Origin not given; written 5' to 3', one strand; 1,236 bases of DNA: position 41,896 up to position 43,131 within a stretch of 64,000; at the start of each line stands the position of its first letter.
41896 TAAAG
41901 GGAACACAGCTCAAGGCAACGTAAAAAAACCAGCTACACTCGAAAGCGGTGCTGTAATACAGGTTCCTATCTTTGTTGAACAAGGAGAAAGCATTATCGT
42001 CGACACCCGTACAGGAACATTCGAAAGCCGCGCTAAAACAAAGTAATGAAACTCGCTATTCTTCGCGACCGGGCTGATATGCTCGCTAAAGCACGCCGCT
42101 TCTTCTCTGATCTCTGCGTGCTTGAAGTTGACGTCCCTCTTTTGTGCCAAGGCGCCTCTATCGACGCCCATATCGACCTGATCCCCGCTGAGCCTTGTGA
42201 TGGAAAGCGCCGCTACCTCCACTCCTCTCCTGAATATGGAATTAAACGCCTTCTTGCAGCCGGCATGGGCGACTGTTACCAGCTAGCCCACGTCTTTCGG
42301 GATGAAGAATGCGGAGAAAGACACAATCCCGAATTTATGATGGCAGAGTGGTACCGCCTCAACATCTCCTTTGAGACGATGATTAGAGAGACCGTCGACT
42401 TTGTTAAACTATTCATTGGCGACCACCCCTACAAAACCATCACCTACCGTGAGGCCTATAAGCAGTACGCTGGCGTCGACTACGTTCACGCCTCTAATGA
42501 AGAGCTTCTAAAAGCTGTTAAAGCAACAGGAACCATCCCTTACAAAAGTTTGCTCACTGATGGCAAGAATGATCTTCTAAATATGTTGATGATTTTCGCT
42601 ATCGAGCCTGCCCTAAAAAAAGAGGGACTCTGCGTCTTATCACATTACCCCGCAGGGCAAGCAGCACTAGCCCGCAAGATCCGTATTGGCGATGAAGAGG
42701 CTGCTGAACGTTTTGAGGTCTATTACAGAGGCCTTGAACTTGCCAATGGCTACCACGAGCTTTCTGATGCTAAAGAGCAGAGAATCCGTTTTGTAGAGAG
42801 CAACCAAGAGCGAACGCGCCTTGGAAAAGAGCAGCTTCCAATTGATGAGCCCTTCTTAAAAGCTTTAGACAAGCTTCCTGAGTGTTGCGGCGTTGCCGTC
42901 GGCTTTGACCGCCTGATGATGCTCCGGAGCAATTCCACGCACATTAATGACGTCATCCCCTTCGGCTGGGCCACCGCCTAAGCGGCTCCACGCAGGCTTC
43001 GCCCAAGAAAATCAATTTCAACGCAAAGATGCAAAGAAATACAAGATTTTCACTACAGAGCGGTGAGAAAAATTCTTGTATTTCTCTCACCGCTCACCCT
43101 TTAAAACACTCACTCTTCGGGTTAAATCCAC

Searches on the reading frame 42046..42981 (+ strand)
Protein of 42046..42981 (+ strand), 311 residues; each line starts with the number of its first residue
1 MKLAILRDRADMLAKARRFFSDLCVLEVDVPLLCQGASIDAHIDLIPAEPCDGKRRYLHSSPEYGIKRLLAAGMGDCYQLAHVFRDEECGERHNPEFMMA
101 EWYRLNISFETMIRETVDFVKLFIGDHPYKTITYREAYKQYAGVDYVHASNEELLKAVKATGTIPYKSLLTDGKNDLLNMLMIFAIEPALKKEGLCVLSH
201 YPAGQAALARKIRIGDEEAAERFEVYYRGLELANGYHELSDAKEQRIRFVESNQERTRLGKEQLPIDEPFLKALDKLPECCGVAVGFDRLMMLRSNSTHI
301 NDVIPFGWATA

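Call 50: search_protein_families(library=pfam, proteins=[window:42046-42981:+], max_evalue=0.00001)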
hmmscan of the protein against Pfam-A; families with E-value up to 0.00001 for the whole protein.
window:42046-42981:+ (311 aa): 1 family
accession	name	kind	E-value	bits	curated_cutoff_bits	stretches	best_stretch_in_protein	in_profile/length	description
PF00152.25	tRNA-synt_2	-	1.4e-36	126.5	25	1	4-307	20-305/308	tRNA synthetases class II (D, K and N)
